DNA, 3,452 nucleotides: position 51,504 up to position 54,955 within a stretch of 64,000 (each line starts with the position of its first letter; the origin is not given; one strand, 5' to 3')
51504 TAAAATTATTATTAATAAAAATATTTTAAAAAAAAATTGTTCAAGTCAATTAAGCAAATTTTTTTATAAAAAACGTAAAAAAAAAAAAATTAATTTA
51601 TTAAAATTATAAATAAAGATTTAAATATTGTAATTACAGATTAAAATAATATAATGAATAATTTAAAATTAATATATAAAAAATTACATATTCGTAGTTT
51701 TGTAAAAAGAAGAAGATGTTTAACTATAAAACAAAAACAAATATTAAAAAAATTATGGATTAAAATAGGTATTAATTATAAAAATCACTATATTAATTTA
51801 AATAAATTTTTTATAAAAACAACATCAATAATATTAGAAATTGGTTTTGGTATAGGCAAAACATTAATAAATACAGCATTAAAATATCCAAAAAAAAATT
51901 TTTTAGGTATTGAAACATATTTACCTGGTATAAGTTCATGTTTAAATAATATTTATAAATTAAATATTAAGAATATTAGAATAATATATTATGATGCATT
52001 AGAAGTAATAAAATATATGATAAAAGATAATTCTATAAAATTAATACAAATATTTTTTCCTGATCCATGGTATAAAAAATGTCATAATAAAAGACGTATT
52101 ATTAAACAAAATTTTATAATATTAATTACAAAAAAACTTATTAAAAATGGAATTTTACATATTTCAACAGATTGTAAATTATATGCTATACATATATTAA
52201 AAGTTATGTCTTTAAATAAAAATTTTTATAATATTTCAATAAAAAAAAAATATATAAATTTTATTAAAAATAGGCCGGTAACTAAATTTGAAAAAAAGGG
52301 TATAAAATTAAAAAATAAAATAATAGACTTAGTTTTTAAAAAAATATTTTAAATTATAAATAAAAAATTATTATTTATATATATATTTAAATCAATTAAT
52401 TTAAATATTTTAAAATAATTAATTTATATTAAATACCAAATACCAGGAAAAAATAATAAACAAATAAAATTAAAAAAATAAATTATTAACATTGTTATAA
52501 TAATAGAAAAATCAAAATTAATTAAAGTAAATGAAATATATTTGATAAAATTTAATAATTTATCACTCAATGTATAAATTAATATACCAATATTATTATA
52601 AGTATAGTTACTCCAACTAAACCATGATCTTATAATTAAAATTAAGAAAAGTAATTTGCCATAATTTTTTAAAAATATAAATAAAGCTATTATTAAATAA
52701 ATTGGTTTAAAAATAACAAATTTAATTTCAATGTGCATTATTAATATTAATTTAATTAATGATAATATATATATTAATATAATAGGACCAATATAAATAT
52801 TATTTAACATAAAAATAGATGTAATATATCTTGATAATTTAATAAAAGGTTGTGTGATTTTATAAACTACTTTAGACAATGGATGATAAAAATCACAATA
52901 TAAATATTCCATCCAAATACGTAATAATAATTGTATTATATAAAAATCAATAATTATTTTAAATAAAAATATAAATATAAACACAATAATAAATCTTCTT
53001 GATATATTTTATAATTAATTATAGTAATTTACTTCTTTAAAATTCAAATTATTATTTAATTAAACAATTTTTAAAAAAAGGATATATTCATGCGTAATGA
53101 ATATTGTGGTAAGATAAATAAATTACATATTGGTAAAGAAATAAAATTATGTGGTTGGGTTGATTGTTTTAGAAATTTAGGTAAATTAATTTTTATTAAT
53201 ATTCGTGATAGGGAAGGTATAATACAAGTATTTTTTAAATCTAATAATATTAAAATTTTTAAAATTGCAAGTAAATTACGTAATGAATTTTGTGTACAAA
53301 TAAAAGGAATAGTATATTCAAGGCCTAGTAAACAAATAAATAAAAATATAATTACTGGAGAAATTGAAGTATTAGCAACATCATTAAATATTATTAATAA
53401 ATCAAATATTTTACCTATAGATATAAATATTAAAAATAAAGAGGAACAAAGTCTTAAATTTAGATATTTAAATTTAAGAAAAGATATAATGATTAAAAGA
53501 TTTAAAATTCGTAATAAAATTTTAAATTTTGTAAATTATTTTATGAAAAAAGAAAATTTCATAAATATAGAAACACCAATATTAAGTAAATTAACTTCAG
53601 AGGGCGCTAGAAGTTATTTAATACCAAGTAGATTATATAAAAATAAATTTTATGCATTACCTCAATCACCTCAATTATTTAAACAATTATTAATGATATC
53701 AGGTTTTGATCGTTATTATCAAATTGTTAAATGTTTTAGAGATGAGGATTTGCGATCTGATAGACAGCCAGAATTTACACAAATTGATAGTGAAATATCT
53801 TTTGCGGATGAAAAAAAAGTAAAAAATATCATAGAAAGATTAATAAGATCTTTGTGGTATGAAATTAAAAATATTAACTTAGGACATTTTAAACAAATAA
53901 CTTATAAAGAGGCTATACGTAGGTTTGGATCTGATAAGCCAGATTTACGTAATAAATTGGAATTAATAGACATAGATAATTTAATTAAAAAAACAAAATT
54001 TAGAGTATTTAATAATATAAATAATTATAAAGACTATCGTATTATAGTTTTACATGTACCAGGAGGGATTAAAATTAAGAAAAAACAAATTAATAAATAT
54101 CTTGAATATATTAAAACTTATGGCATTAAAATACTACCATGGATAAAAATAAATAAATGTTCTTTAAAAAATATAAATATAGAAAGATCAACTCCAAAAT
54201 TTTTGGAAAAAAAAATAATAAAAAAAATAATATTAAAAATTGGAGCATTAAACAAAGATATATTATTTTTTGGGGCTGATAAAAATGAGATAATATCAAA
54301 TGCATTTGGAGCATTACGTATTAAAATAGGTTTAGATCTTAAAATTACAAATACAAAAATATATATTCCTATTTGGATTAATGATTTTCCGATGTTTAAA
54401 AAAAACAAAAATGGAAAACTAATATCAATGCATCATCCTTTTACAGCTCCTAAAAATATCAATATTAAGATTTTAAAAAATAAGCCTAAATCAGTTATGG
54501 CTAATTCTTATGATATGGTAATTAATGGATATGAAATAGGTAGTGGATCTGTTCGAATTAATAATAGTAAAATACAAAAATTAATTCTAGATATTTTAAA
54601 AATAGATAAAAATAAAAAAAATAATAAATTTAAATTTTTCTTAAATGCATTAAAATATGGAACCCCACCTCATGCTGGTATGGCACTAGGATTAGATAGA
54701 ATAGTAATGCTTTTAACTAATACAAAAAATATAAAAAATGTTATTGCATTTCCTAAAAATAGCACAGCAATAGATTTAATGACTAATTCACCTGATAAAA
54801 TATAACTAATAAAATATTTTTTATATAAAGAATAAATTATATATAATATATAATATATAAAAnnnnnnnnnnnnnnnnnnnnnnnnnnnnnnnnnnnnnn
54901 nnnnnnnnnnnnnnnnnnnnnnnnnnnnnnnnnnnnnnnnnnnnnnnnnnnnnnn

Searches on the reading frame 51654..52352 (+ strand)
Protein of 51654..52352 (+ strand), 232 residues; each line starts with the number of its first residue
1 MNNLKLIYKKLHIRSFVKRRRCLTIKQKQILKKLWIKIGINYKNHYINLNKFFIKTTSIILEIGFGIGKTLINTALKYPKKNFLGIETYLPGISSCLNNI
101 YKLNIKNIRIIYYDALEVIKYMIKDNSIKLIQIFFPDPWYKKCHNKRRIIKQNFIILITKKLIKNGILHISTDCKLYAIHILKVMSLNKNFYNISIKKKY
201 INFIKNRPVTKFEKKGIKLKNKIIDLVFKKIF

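Call 80: search_protein_families(library=pfam, proteins=[window:51654-52352:+], max_evalue=0.00001)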
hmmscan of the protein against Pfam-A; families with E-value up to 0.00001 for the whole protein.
window:51654-52352:+ (232 aa): 1 family
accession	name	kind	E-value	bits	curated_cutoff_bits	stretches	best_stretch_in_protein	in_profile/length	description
PF02390.23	Methyltransf_4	-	7.1e-49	166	24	1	58-225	3-172/173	Putative methyltransferase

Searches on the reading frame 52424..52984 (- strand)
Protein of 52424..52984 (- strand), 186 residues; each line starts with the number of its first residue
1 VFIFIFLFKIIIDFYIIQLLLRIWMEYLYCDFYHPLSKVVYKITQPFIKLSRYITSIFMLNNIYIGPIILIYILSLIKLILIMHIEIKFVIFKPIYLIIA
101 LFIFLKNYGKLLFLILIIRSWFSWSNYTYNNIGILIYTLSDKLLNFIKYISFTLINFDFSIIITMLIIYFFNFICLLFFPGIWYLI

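Call 81: search_protein_families(library=pfam, proteins=[window:52424-52984:-], max_evalue=0.0001)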
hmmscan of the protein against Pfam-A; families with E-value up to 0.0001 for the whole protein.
window:52424-52984:- (186 aa): 1 family
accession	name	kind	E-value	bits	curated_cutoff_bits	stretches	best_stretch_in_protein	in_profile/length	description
PF02325.22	YGGT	-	2.9e-15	56.9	27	2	10-80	2-69/70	YGGT family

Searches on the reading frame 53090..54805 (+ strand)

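Call 14: search_protein_families(library=ncbifam, proteins=[window:53090-54805:+])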
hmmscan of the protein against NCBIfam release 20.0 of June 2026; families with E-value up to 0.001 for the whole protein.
window:53090-54805:+ (571 aa): 16 families
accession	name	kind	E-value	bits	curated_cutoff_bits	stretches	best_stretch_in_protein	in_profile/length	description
NF001750.0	PRK00476.1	equivalog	8.1e-222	737.7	443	1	1-571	4-574/590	aspartate--tRNA ligase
TIGR00459.1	aspS_bact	equivalog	7.1e-217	721.4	373.85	1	1-571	2-571/586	aspartate--tRNA ligase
NF009460.0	PRK12820.1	equivalog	2.7e-146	488.6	1379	1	4-570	24-604/723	bifunctional aspartyl-tRNA synthetase/aspartyl/glutamyl-tRNA amidotransferase subunit C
NF003483.0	PRK05159.1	equivalog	1.9e-72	244.5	353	2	2-267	4-266/438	aspartate--tRNA(Asn) ligase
TIGR00458.1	aspS_nondisc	equivalog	3.6e-65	220.6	368.4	2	9-261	6-255/428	aspartate--tRNA(Asn) ligase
NF001756.1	PRK00484.1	subfamily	7.3e-50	170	468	2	14-313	50-332/488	lysine--tRNA ligase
NF003037.0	PRK03932.1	equivalog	2.5e-45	155.3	414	2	11-259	12-262/451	asparagine--tRNA ligase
TIGR00499.1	lysS_bact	equivalog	2.9e-43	148.2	427.6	2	15-306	53-328/496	lysine--tRNA ligase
TIGR00457.1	asnS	equivalog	2.1e-39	135.6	342.6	2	12-258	13-263/455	asparagine--tRNA ligase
NF009101.0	PRK12445.1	subfamily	4.6e-33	114.5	1026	2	17-282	67-323/505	lysine--tRNA ligase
NF002821.0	PRK02983.1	equivalog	1.5e-32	112.6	742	2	11-254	655-894/1102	bifunctional lysylphosphatidylglycerol synthetase/lysine--tRNA ligase LysX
TIGR00462.1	genX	equivalog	7.4e-23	81.5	286.9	2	140-288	3-151/304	EF-P lysine aminoacylase EpmA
NF006828.0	PRK09350.1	equivalog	1.7e-22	80.1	264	2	467-557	229-323/325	elongation factor P--(R)-beta-lysine ligase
NF005052.0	PRK06462.1-1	equivalog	9.6e-18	64.3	368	1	115-268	26-182/353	asparagine synthetase A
NF005054.0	PRK06462.1-4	equivalog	6.4e-15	55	309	2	122-284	9-194/318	asparagine synthetase A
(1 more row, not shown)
